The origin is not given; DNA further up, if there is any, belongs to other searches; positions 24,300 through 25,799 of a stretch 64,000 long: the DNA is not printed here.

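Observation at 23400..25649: gmd followed by a DegT-family enzyme with His in place of the catalytic Lys: ColD-like 3-dehydratase, predicted GDP-colitose-type 3,6-dideoxyhexose route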

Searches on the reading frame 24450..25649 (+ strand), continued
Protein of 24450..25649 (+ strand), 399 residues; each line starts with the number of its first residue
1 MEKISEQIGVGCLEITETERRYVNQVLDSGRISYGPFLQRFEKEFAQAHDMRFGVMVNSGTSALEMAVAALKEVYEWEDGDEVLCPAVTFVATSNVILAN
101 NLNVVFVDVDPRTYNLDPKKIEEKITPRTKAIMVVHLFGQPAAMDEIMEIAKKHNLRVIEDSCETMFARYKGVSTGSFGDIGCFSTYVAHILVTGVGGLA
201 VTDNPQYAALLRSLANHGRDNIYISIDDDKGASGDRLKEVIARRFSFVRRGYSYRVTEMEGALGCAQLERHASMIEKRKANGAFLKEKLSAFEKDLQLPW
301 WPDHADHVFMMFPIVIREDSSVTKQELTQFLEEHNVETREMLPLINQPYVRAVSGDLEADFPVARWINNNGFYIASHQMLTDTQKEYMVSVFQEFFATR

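Call 10: find_homologous_proteins(query=window:24450-25649:+, max_evalue=1e-20)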
Query window:24450-25649:+ (399 aa): 7949 proteins with E <= 1e-20 among 8000 candidates; the best 120 are listed.
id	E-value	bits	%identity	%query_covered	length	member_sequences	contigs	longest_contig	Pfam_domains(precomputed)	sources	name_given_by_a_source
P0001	2.0e-267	905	100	100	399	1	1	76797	PF00155.28,PF00266.26,PF01212.28,PF01053.27,PF01041.24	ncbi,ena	-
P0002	3.6e-266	900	99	100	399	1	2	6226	PF00155.28,PF00266.26,PF01212.28,PF01053.27,PF01041.24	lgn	-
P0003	4.7e-265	897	99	100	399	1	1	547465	PF00155.28,PF00266.26,PF01212.28,PF01053.27,PF01041.24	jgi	jgi:dTDP-4-amino-4,6-dideoxygalactose transaminase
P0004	1.9e-258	875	96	100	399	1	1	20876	PF00155.28,PF00266.26,PF01212.28,PF01053.27,PF01041.24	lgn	-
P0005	6.8e-211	718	77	100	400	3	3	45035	PF01041.24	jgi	jgi:perosamine synthetase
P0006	1.8e-210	717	79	100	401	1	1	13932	PF00155.28,PF01041.24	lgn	-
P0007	2.1e-210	717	77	100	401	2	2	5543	PF01041.24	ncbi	-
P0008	1.8e-208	711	76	100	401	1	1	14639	PF01053.27,PF01041.24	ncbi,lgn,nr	ncbi:MAG: DegT/DnrJ/EryC1/StrS family aminotransferase [bacterium]|nr:DegT/DnrJ/EryC1/StrS family am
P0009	1.2e-207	708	78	100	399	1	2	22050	PF00155.28,PF01212.28,PF01053.27,PF01041.24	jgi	jgi:dTDP-4-amino-4,6-dideoxygalactose transaminase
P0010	4.6e-207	706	77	100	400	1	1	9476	PF01212.28,PF01041.24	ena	-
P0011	1.0e-206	705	76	99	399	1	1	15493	PF00155.28,PF01053.27,PF01041.24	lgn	-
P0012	3.5e-206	703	77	100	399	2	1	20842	PF01041.24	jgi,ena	-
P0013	5.8e-206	702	76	100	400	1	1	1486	PF00155.28,PF01041.24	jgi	jgi:perosamine synthetase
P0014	1.9e-205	701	76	100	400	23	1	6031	PF01041.24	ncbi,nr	ncbi:MAG: DegT/DnrJ/EryC1/StrS family aminotransferase [bacterium]|nr:DegT/DnrJ/EryC1/StrS family am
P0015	1.0e-200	685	74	99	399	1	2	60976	PF01041.24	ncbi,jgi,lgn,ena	ncbi:MAG: DegT/DnrJ/EryC1/StrS family aminotransferase [Candidatus Paceibacterota bacterium]|jgi:dTD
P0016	1.6e-197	674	74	99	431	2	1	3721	PF00155.28,PF01212.28,PF01053.27,PF01041.24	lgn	-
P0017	3.9e-197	673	73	100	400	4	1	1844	PF01041.24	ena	-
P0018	2.2e-196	671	74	98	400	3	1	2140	PF01041.24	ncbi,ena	-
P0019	1.9e-194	664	73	99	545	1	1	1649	PF16363.12,PF01041.24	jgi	-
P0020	2.2e-194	664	73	100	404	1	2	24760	PF00155.28,PF01212.28,PF01053.27,PF01041.24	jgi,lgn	-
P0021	4.2e-193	660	70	100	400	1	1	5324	PF01041.24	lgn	-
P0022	1.5e-191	655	69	100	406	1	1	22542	PF01053.27,PF01041.24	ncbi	-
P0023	1.7e-191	655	72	99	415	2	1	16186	PF01041.24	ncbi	ncbi:MAG: DegT/DnrJ/EryC1/StrS family aminotransferase [Patescibacteria group bacterium]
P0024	1.7e-178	612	67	99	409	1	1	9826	PF01041.24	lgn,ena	-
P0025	2.5e-177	608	66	98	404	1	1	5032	PF01053.27,PF01041.24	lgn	-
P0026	1.2e-172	593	65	100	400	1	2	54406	PF01041.24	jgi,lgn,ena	-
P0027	8.3e-170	583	62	99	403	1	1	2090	PF00155.28,PF00266.26,PF01053.27,PF01041.24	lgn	-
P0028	2.3e-169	582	65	99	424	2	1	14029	PF01053.27,PF01041.24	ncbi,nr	ncbi:MAG: fdtB [Candidatus Paceibacter sp.]|nr:fdtB [Candidatus Paceibacter sp.]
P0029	1.2e-168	579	63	99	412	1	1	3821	PF01212.28,PF01053.27,PF01041.24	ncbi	-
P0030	1.4e-168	579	63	100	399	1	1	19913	PF00155.28,PF01212.28,PF01041.24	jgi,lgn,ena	-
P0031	6.2e-168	577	62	98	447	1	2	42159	PF00155.28,PF00266.26,PF01053.27,PF01041.24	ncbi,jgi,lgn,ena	-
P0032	1.2e-167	576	63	98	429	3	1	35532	PF01053.27,PF01041.24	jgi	jgi:perosamine synthetase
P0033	2.6e-166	572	62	99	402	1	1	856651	PF01212.28,PF01041.24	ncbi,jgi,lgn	ncbi:MAG: DegT/DnrJ/EryC1/StrS family aminotransferase [Candidatus Pacearchaeota archaeon]|jgi:dTDP-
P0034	5.5e-166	571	61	99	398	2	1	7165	PF00155.28,PF01041.24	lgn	-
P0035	1.7e-165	569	62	99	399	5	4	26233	PF01053.27,PF01041.24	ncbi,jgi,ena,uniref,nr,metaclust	ncbi:MAG: hypothetical protein A2840_01015 [Candidatus Buchananbacteria bacterium RIFCSPHIGHO2_01_FU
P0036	3.1e-165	568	60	100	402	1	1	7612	PF00155.28,PF00266.26,PF01212.28,PF01041.24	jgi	jgi:dTDP-4-amino-4,6-dideoxygalactose transaminase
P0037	4.0e-165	568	61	98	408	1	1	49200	PF01041.24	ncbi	-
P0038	1.2e-164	566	60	100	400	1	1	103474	PF00155.28,PF01212.28,PF01053.27,PF01041.24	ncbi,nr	ncbi:MAG: DegT/DnrJ/EryC1/StrS family aminotransferase [Candidatus Harrisonbacteria bacterium]|nr:De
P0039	1.8e-164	566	61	100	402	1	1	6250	PF00155.28,PF01212.28,PF01053.27,PF01041.24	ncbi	-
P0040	2.1e-164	565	61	100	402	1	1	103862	PF00155.28,PF00266.26,PF01212.28,PF01053.27,PF01041.24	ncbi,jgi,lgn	-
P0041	6.8e-164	564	60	98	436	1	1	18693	PF01041.24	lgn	-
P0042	2.0e-163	562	61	100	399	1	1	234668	PF01041.24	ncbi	-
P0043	2.2e-163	562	61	98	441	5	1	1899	PF01041.24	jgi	-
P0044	2.5e-163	562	61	98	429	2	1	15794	PF00155.28,PF01053.27,PF01041.24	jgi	-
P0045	2.7e-163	562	60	99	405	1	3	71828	PF01041.24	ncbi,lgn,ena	ncbi:MAG: DegT/DnrJ/EryC1/StrS family aminotransferase [Patescibacteria group bacterium]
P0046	3.9e-163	561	62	98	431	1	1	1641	PF00155.28,PF01212.28,PF01053.27,PF01041.24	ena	-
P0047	4.7e-163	561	61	99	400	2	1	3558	PF00155.28,PF00266.26,PF01212.28,PF01053.27,PF01041.24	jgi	-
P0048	5.9e-163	561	61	100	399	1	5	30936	PF01041.24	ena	-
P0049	7.0e-163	560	62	99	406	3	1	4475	PF00155.28,PF01212.28,PF01053.27,PF01041.24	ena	-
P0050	2.3e-162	559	61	99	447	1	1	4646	PF01212.28,PF01053.27,PF01041.24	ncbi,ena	ncbi:MAG: DegT/DnrJ/EryC1/StrS family aminotransferase [Nanoarchaeota archaeon]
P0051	2.5e-162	559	60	100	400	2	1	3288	PF01041.24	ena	-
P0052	3.1e-162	558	60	98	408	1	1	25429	PF00155.28,PF01053.27,PF01041.24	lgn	-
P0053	3.2e-162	558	60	100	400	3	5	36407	PF01053.27,PF01041.24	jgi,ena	-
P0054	7.1e-162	557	60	100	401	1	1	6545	PF01041.24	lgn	-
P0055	1.0e-161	557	61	98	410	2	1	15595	PF00155.28,PF01212.28,PF01053.27,PF01041.24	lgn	-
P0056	1.5e-161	556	59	99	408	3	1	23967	PF00155.28,PF00266.26,PF01212.28,PF01053.27,PF01041.24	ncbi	-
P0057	2.0e-161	556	61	98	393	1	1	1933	PF01041.24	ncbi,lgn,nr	ncbi:MAG: DegT/DnrJ/EryC1/StrS family aminotransferase [Nanoarchaeota archaeon]|nr:MAG: DegT/DnrJ/Er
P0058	2.5e-161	555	62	98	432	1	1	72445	PF00155.28,PF01212.28,PF01053.27,PF01041.24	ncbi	-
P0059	3.3e-161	555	59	99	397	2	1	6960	PF01041.24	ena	-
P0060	4.3e-161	555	60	100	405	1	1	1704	PF00266.26,PF01212.28,PF01053.27,PF01041.24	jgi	jgi:perosamine synthetase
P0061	1.1e-160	553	60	98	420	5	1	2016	PF01041.24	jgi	-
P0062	1.7e-160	553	60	99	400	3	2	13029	PF00155.28,PF00266.26,PF01212.28,PF01053.27,PF01041.24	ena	-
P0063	1.7e-160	553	61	98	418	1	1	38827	PF00155.28,PF00266.26,PF01053.27,PF01041.24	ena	-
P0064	1.9e-160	552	60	99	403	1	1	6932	PF00155.28,PF01041.24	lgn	-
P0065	2.0e-160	552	60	98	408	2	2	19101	PF00155.28,PF01053.27,PF01041.24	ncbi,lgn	-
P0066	2.6e-160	552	60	98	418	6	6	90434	PF00155.28,PF01053.27,PF01041.24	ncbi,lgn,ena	-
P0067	3.3e-160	552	61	98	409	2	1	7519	PF01212.28,PF01053.27,PF01041.24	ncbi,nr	ncbi:DegT/DnrJ/EryC1/StrS family aminotransferase [Patescibacteria group bacterium]|nr:DegT/DnrJ/Ery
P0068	3.6e-160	552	61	100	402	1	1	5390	PF00155.28,PF01053.27,PF01041.24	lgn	-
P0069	4.1e-160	551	59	100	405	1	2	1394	PF01041.24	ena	-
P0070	6.9e-160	551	59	99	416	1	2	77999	PF01212.28,PF01041.24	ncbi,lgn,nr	ncbi:MAG: DegT/DnrJ/EryC1/StrS family aminotransferase [bacterium]|nr:DegT/DnrJ/EryC1/StrS family am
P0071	1.1e-159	550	59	98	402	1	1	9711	PF00266.26,PF01041.24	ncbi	-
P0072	1.3e-159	550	59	98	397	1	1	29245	PF00155.28,PF01041.24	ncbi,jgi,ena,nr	ncbi:MAG TPA: DegT/DnrJ/EryC1/StrS family aminotransferase [Patescibacteria group bacterium]|nr:DegT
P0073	1.8e-159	549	60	98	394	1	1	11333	PF01041.24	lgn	-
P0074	2.4e-159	549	59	98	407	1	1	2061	PF00155.28,PF01053.27,PF01041.24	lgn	-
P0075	5.3e-159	548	60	98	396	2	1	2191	PF01041.24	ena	-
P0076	1.1e-158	547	59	99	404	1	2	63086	PF01212.28,PF01041.24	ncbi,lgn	-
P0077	1.4e-158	546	59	99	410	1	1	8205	PF01041.24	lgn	-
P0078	1.5e-158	546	58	99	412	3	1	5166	PF00155.28,PF00266.26,PF01053.27,PF01041.24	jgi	-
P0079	2.1e-158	546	60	100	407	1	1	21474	PF01041.24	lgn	-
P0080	2.2e-158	546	60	97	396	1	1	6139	PF01041.24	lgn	-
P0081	2.3e-158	546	58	98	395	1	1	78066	PF00155.28,PF01041.24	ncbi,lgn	ncbi:MAG: DegT/DnrJ/EryC1/StrS family aminotransferase [Candidatus Kuenenbacteria bacterium]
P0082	2.7e-158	545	58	99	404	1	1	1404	PF00155.28,PF01041.24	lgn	-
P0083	3.6e-158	545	61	98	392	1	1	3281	PF01041.24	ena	-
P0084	3.7e-158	545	60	96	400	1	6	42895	PF00155.28,PF01041.24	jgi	jgi:perosamine synthetase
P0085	3.8e-158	545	59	99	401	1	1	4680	PF01041.24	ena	-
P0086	4.0e-158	545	59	98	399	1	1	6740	PF01041.24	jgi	jgi:dTDP-4-amino-4,6-dideoxygalactose transaminase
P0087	6.5e-158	544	60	99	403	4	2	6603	PF01212.28,PF01053.27,PF01041.24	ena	-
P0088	6.8e-158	544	57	100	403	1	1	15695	PF00155.28,PF00266.26,PF01041.24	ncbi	-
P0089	8.7e-158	544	61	100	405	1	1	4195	PF00155.28,PF00266.26,PF01053.27,PF01041.24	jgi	jgi:perosamine synthetase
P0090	8.9e-158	544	63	95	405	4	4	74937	PF00155.28,PF01053.27,PF01041.24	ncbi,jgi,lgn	jgi:dTDP-4-amino-4,6-dideoxygalactose transaminase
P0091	9.4e-158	544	61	99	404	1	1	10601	PF00155.28,PF01212.28,PF01041.24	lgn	-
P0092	9.6e-158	544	59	98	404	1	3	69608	PF00155.28,PF01041.24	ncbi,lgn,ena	-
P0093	1.1e-157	543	60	99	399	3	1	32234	PF01041.24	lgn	-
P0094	1.4e-157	543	59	99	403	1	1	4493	PF01041.24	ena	-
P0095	1.8e-157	543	59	99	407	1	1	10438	PF00155.28,PF01053.27,PF01041.24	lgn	-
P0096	2.5e-157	542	59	98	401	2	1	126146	PF01212.28,PF01053.27,PF01041.24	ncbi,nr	ncbi:MAG: DegT/DnrJ/EryC1/StrS family aminotransferase [bacterium]|nr:DegT/DnrJ/EryC1/StrS family am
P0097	2.8e-157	542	59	97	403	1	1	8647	PF00155.28,PF01053.27,PF01041.24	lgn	-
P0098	3.1e-157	542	59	99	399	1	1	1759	PF01041.24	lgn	-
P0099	3.6e-157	542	61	98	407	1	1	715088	PF01041.24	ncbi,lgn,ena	-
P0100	4.5e-157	541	58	99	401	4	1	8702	PF01041.24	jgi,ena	-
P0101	5.0e-157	541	59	99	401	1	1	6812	PF01041.24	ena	-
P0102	5.0e-157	541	59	99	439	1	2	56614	PF00266.26,PF01212.28,PF01041.24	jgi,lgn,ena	-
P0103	5.6e-157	541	59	98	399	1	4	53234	PF00155.28,PF01053.27,PF01041.24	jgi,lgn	jgi:dTDP-4-amino-4,6-dideoxygalactose transaminase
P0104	7.0e-157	541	58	99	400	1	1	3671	PF01041.24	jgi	-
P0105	8.1e-157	540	61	98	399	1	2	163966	PF00155.28,PF01041.24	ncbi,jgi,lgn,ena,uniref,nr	ncbi:MAG: hypothetical protein COT81_04675 [Candidatus Buchananbacteria bacterium CG10_big_fil_rev_8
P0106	8.7e-157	540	59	98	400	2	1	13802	PF01041.24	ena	-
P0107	1.2e-156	540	58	100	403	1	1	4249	PF00266.26,PF01212.28,PF01053.27,PF01041.24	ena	-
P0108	1.4e-156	540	59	98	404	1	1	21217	PF00155.28,PF01041.24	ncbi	-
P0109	1.5e-156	540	61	98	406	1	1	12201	PF00155.28,PF01041.24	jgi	jgi:dTDP-4-amino-4,6-dideoxygalactose transaminase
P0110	1.7e-156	539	60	99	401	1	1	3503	PF01041.24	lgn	-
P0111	1.8e-156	539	60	99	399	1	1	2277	PF01041.24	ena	-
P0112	2.1e-156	539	60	97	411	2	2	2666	PF01041.24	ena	-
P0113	2.8e-156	539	59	98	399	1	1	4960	PF01041.24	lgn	-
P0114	2.9e-156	539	60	100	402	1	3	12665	PF00155.28,PF01212.28,PF01053.27,PF01041.24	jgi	jgi:dTDP-4-amino-4,6-dideoxygalactose transaminase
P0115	3.0e-156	539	61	99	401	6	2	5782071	PF00155.28,PF01212.28,PF01041.24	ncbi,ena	-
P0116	3.3e-156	538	57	98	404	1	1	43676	PF01041.24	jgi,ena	-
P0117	6.4e-156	538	61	98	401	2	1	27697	PF00155.28,PF01212.28,PF01053.27,PF01041.24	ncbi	-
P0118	6.8e-156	537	61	100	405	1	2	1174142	PF00155.28,PF00266.26,PF01212.28,PF01053.27,PF01041.24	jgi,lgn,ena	-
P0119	7.3e-156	537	57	100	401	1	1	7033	PF01041.24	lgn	-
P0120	7.8e-156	537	57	98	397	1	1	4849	PF01041.24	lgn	-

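Call 11: find_encoding_contigs(protein=window:24450-25649:+, flank=10000, max_places=6)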
Protein window:24450-25649:+ (399 aa): 2 contigs read that carry it; 1 place shown.
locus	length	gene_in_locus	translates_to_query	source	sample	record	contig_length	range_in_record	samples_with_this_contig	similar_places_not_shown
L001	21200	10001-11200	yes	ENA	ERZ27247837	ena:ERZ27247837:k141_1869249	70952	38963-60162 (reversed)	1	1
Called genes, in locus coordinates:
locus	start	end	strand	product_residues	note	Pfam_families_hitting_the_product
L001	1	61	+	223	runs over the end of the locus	-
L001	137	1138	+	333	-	PF13439:Glyco_transf_4 (faint), PF13579:Glyco_trans_4_4 (faint), PF13692:Glyco_trans_1_4 (weak)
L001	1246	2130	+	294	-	PF13439:Glyco_transf_4 (weak), PF13579:Glyco_trans_4_4 (weak), PF00534:Glycos_transf_1, PF13692:Glyco_trans_1_4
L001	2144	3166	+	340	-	PF20706:GT4-conflict (weak), PF00534:Glycos_transf_1, PF13692:Glyco_trans_1_4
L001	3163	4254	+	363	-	PF03016:Exostosin_GT47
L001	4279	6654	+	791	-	PF00535:Glycos_transf_2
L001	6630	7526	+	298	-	PF04321:RmlD_sub_bind, PF01370:Epimerase, PF02719:Polysacc_synt_2 (weak), PF16363:GDP_Man_Dehyd, PF07993:NAD_binding_4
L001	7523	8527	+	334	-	PF13231:PMT_2 (weak)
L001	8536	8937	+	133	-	-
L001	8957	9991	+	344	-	PF01370:Epimerase, PF04321:RmlD_sub_bind, PF16363:GDP_Man_Dehyd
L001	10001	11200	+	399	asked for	PF00155:Aminotran_1_2 (weak), PF01041:DegT_DnrJ_EryC1, PF01053:Cys_Met_Meta_PP (weak), PF01212:Beta_elim_lyase (faint), PF00266:Aminotran_5 (weak)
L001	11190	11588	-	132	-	PF04138:GtrA_DPMS_TM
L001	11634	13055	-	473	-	PF02366:PMT (weak), PF13231:PMT_2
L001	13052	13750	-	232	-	PF00535:Glycos_transf_2, PF10111:Glyco_tranf_2_2, PF13641:Glyco_tranf_2_3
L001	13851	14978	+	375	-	PF13439:Glyco_transf_4 (weak), PF00534:Glycos_transf_1, PF13692:Glyco_trans_1_4, PF13524:Glyco_trans_1_2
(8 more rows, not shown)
